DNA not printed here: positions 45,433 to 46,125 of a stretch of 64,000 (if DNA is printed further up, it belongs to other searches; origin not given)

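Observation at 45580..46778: Translationally coupled CxxCH surface protein plus a 131-aa minimal CcsA-like heme-handling protein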

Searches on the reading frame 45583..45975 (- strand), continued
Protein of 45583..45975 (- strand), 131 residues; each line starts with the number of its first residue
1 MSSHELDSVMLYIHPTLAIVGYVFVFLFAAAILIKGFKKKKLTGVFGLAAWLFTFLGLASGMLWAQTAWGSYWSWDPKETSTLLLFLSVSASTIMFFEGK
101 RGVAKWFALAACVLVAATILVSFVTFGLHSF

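Call 38: find_encoding_contigs(protein=P0120, flank=8000, max_places=1)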
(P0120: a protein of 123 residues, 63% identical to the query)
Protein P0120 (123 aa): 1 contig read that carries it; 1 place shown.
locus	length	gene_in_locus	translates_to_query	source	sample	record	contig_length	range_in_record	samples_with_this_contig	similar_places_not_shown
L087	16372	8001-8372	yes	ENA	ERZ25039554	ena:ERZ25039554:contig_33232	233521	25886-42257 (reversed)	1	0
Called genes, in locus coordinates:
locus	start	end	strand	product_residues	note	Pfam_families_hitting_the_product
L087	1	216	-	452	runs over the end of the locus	PF00005:ABC_tran, PF02463:SMC_N (faint), PF13304:AAA_21 (faint), PF00005:ABC_tran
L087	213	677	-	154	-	PF04068:Fer4_RLI, PF12837:Fer4_6 (faint), PF13187:Fer4_9 (faint), PF13237:Fer4_10 (faint), PF14697:Fer4_21 (faint), PF00037:Fer4, PF00005:ABC_tran (weak)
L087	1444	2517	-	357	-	PF04055:Radical_SAM (weak)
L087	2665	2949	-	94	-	-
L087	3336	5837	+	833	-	PF13360:PQQ_2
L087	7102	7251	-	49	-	-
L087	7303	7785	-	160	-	-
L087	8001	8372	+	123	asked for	PF01578:Cytochrom_C_asm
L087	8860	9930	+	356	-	PF02463:SMC_N, PF13175:AAA_15, PF13476:AAA_23, PF13555:AAA_29 (weak), PF13304:AAA_21 (weak)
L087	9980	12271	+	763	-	PF24161:CCDC39 (faint), PF02463:SMC_N, PF06470:SMC_hinge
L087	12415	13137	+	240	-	-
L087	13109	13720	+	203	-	PF04079:SMC_ScpB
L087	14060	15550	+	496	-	PF02776:TPP_enzyme_N, PF00205:TPP_enzyme_M, PF02775:TPP_enzyme_C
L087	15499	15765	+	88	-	PF02775:TPP_enzyme_C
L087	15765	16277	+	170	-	PF13291:ACT_4 (weak), PF01842:ACT, PF22629:ACT_AHAS_ss, PF13710:ACT_5, PF10369:ALS_ss_C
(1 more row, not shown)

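Call 51: search_protein_representatives(alignment_id=A1)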
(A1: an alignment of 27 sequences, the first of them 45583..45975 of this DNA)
Query: 27 sequences, 132 profile positions. Proteins with E-value up to 0.001 (for the whole library): 6565; up to 1e-10: 173; up to 1e-30: 19. The best 150 are listed.
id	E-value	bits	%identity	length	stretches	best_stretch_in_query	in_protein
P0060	2.7e-59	215.2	-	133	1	1-131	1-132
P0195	3.8e-53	195.3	-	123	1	10-132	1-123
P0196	2.3e-49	183.1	-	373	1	5-131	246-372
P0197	8.8e-48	178.0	-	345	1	3-131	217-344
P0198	1.9e-46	173.6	-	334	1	4-131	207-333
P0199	6.4e-46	172.0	-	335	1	2-131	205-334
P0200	3.5e-41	156.6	-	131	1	3-132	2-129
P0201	1.5e-39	151.3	-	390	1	5-124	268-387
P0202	4.3e-39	149.9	-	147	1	3-132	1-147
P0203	2.8e-36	140.8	-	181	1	13-132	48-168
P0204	4.6e-34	133.6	-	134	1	2-131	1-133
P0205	1.6e-33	131.8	-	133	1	4-132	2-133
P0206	2.2e-33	131.4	-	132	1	5-131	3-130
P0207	5.0e-33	130.2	-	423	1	5-128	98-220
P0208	3.4e-32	127.5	-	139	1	6-131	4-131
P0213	1.4e-30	122.3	-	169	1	2-131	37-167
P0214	3.0e-30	121.2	-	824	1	8-128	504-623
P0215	1.8e-29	118.7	-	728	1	9-129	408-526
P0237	1.4e-16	77.0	-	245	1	6-131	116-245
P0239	3.4e-15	72.6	-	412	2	6-131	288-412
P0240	3.6e-15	72.5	-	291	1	6-131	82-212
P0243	6.2e-15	71.7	-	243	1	5-131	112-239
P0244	1.5e-14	70.5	-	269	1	6-132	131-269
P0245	3.3e-14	69.3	-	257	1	6-131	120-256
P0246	3.5e-14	69.3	-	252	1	9-132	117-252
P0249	1.0e-13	67.8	-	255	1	6-132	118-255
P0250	1.4e-13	67.3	-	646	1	6-131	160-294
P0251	1.4e-13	67.3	-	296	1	5-131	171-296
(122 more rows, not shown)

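Call 53: search_protein_families(library=pfam, proteins=[P0214, P0215, P0207, P0196, P0213], max_evalue=0.1)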
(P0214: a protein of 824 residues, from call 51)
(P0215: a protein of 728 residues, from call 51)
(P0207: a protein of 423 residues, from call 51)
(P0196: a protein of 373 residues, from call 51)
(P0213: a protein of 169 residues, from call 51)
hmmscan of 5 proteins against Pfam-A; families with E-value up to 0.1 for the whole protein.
P0214 (824 aa): 7 families
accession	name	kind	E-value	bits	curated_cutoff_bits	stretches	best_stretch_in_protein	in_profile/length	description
PF13620.12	CarboxypepD_reg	-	4.2e-22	78.7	32.3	4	183-242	2-68/82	Carboxypeptidase regulatory-like domain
PF13715.12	CarbopepD_reg_2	-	5.4e-18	65.2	32.2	4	187-250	5-71/88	CarboxypepD_reg-like domain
PF08308.17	PEGA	-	1.1e-13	51.3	20.8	1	458-491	32-65/71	PEGA domain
PF01578.25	Cytochrom_C_asm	-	5.9e-13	49.4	29.9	1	506-611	71-198/212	Cytochrome C assembly protein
PF01292.26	Ni_hydr_CYTB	-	0.0036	17.6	30.1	1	582-721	20-175/179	Prokaryotic cytochrome b561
PF15976.11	CooC_C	-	0.034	14.6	29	0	180-234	15-69/93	CS1-pili formation C-terminal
PF22352.2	K319L-like_PKD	-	0.038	14.5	27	0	401-441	43-84/84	K319L-like, PKD domain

P0215 (728 aa): 6 families
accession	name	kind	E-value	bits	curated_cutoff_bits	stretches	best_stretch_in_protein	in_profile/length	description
PF13620.12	CarboxypepD_reg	-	5e-17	62.5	32.3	2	247-311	2-74/82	Carboxypeptidase regulatory-like domain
PF13715.12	CarbopepD_reg_2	-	2.5e-15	56.7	32.2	2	171-249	5-86/88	CarboxypepD_reg-like domain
PF08308.17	PEGA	-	2.4e-12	47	20.8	3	201-237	28-65/71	PEGA domain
PF01578.25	Cytochrom_C_asm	-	1e-06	29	29.9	1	409-522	71-204/212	Cytochrome C assembly protein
PF20608.4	Phage_tube_C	-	0.0073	17.1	24.1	1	262-308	34-80/82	Phage tail tube protein C-terminal domain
PF07495.19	Y_Y_Y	-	0.048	14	26.6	0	282-293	34-45/65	Y_Y_Y domain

P0207 (423 aa): 5 families
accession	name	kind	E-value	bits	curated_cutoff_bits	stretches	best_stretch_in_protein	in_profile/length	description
PF01578.25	Cytochrom_C_asm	-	5.1e-13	49.6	29.9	1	94-215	58-203/212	Cytochrome C assembly protein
PF13620.12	CarboxypepD_reg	-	0.0034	18.1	32.3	1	29-79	12-70/82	Carboxypeptidase regulatory-like domain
PF08308.17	PEGA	-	0.0035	17.7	20.8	1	29-85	8-62/71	PEGA domain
PF14358.11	DUF4405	-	0.038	15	26.7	1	257-306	2-64/66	Domain of unknown function (DUF4405)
PF11286.13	DUF3087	-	0.067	13.1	23.4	0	252-314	14-75/165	Protein of unknown function (DUF3087)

P0196 (373 aa): 1 family
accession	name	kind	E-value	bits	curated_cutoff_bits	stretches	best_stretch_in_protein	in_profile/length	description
PF01578.25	Cytochrom_C_asm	-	8.6e-14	52.1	29.9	1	243-362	63-204/212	Cytochrome C assembly protein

P0213 (169 aa): 3 families
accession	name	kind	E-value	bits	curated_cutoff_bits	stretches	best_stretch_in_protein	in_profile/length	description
PF01578.25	Cytochrom_C_asm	-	1.1e-15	58.3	29.9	1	32-157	58-203/212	Cytochrome C assembly protein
PF24661.1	DUF7649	-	0.0043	17.6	27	0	116-158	25-67/85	Domain of unknown function (DUF7649)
PF13042.11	DUF3902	-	0.03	14.3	25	1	54-161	40-147/161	Protein of unknown function (DUF3902)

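Call 68: search_protein_families(library=ncbifam, proteins=[P0237, P0240, P0243, P0244, P0245, P0246, P0249, P0251, P0239, P0250], max_evalue=0.00001)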
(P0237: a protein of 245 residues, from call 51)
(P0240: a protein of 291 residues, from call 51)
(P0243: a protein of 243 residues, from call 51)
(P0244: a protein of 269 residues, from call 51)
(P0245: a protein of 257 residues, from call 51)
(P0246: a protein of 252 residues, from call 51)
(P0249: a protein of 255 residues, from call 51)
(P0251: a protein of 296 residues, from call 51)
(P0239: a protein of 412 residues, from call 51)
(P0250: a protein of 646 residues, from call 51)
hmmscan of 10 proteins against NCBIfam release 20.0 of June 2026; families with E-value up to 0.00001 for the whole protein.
P0237 (245 aa): 5 families
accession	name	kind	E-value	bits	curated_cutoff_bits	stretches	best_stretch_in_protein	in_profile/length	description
TIGR03144.1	cytochr_II_ccsB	equivalog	2e-33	116.2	187.6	2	164-245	165-251/252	c-type cytochrome biogenesis protein CcsB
TIGR01191.1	ccmC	subfamily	2.5e-10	40.6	186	1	121-205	13-95/184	heme ABC transporter permease CcmC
TIGR00353.1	nrfE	subfamily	1.7e-08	33.9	569.05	1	111-238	107-240/578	heme lyase CcmF/NrfE family subunit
NF007691.0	PRK10369.1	subfamily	2.6e-08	33.1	394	1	90-233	140-286/573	heme lyase NrfEFG subunit NrfE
TIGR03145.1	cyt_nit_nrfE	subfamily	2e-07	30.1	927.3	0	109-240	154-294/631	heme lyase NrfEFG subunit NrfE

P0240 (291 aa): 2 families
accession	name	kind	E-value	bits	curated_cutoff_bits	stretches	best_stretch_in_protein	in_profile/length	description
TIGR03144.1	cytochr_II_ccsB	equivalog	3.3e-21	76.2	187.6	1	121-213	159-252/252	c-type cytochrome biogenesis protein CcsB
TIGR01191.1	ccmC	subfamily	3.9e-11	43.2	186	1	84-231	10-161/184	heme ABC transporter permease CcmC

P0243 (243 aa): 2 families
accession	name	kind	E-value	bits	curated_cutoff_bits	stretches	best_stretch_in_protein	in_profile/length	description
TIGR03144.1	cytochr_II_ccsB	equivalog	1.1e-28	100.6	187.6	2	151-239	158-251/252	c-type cytochrome biogenesis protein CcsB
TIGR01191.1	ccmC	subfamily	9.7e-08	32.1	186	1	118-198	13-94/184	heme ABC transporter permease CcmC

P0244 (269 aa): 5 families
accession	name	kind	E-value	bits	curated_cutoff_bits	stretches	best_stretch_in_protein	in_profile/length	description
TIGR03144.1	cytochr_II_ccsB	equivalog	6.7e-55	186.5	187.6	2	167-268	151-251/252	c-type cytochrome biogenesis protein CcsB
TIGR00353.1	nrfE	subfamily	6.3e-12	45.1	569.05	1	129-256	110-239/578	heme lyase CcmF/NrfE family subunit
TIGR03145.1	cyt_nit_nrfE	subfamily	1.9e-11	43.4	927.3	1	129-256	162-291/631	heme lyase NrfEFG subunit NrfE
NF007691.0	PRK10369.1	subfamily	3.2e-11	42.7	394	1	129-257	164-291/573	heme lyase NrfEFG subunit NrfE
TIGR01191.1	ccmC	subfamily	1.6e-09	37.9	186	1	136-266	13-140/184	heme ABC transporter permease CcmC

P0245 (257 aa): 4 families
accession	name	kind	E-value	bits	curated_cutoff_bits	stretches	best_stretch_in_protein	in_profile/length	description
TIGR03144.1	cytochr_II_ccsB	equivalog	1.6e-49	168.9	187.6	2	154-256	150-251/252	c-type cytochrome biogenesis protein CcsB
TIGR03145.1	cyt_nit_nrfE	subfamily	7.8e-11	41.4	927.3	1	90-244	128-292/631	heme lyase NrfEFG subunit NrfE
TIGR01191.1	ccmC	subfamily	4.1e-09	36.6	186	1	124-248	12-135/184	heme ABC transporter permease CcmC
NF007691.0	PRK10369.1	subfamily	6e-07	28.6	394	1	94-251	134-297/573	heme lyase NrfEFG subunit NrfE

P0246 (252 aa): 3 families
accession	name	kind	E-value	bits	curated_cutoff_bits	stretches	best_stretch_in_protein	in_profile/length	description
TIGR03144.1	cytochr_II_ccsB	equivalog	4.5e-37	128.1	187.6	2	158-251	158-251/252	c-type cytochrome biogenesis protein CcsB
TIGR01191.1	ccmC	subfamily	5.7e-11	42.7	186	1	119-218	13-107/184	heme ABC transporter permease CcmC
TIGR03145.1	cyt_nit_nrfE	subfamily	5.2e-06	25.4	927.3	1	117-246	167-295/631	heme lyase NrfEFG subunit NrfE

P0249 (255 aa): 2 families
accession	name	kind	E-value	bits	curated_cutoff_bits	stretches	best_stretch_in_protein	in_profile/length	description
TIGR03144.1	cytochr_II_ccsB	equivalog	2e-46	158.7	187.6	2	169-255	163-252/252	c-type cytochrome biogenesis protein CcsB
TIGR01191.1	ccmC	subfamily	1.7e-11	44.4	186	1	122-238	12-124/184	heme ABC transporter permease CcmC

P0251 (296 aa): 2 families
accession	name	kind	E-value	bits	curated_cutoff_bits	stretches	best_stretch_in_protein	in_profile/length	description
TIGR03144.1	cytochr_II_ccsB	equivalog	1.2e-32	113.6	187.6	2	215-296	164-251/252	c-type cytochrome biogenesis protein CcsB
TIGR01191.1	ccmC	subfamily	1.3e-10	41.5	186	1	177-258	13-96/184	heme ABC transporter permease CcmC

P0239 (412 aa): 2 families
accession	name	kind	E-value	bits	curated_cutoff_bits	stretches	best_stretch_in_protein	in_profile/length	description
TIGR03144.1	cytochr_II_ccsB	equivalog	2.4e-29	102.8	187.6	1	333-412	166-251/252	c-type cytochrome biogenesis protein CcsB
TIGR01191.1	ccmC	subfamily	3.2e-12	46.7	186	1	291-379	11-101/184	heme ABC transporter permease CcmC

P0250 (646 aa): 4 families
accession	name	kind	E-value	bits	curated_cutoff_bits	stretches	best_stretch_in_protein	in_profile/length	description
TIGR03145.1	cyt_nit_nrfE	subfamily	2.4e-61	208.3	927.3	1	43-502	45-523/631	heme lyase NrfEFG subunit NrfE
TIGR00353.1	nrfE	subfamily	6.9e-60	203.5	569.05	1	54-503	5-466/578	heme lyase CcmF/NrfE family subunit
NF007691.0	PRK10369.1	subfamily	9.3e-46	156.7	394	1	24-503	29-459/573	heme lyase NrfEFG subunit NrfE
TIGR03144.1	cytochr_II_ccsB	equivalog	4.5e-15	56.1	187.6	1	206-280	165-238/252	c-type cytochrome biogenesis protein CcsB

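Call 77: find_encoding_contigs(protein=P0214, flank=6000, max_places=2)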
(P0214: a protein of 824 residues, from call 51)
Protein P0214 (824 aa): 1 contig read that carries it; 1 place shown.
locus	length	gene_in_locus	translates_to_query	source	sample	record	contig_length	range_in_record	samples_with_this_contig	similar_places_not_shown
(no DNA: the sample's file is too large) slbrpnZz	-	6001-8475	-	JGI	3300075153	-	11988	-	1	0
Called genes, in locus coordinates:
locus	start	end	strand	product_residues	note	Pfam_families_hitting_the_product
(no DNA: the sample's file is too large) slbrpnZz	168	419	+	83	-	-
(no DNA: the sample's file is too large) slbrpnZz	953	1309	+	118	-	PF00072:Response_reg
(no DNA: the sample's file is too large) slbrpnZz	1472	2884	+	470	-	PF00496:SBP_bac_5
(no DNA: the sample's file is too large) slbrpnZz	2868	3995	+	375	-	PF02805:Ada_Zn_binding, PF00165:HTH_AraC, PF12833:HTH_18, PF02870:Methyltransf_1N (weak), PF01035:DNA_binding_1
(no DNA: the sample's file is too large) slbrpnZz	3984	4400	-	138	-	PF09391:DUF2000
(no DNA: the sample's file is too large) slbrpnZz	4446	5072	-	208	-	PF00730:HhH-GPD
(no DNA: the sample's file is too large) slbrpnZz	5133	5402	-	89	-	-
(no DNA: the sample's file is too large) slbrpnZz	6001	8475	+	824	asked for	PF13715:CarbopepD_reg_2 (faint), PF13620:CarboxypepD_reg, PF08308:PEGA (faint), PF01578:Cytochrom_C_asm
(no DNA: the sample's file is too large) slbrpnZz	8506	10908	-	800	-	PF00890:FAD_binding_2 (weak), PF01266:DAO (weak), PF01494:FAD_binding_3, PF01593:Amino_oxidase, PF01946:Thi4 (weak), PF12831:FAD_oxidored, PF13450:NAD_binding_8, PF14691:Fer4_20, +7 more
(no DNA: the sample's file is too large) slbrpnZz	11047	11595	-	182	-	?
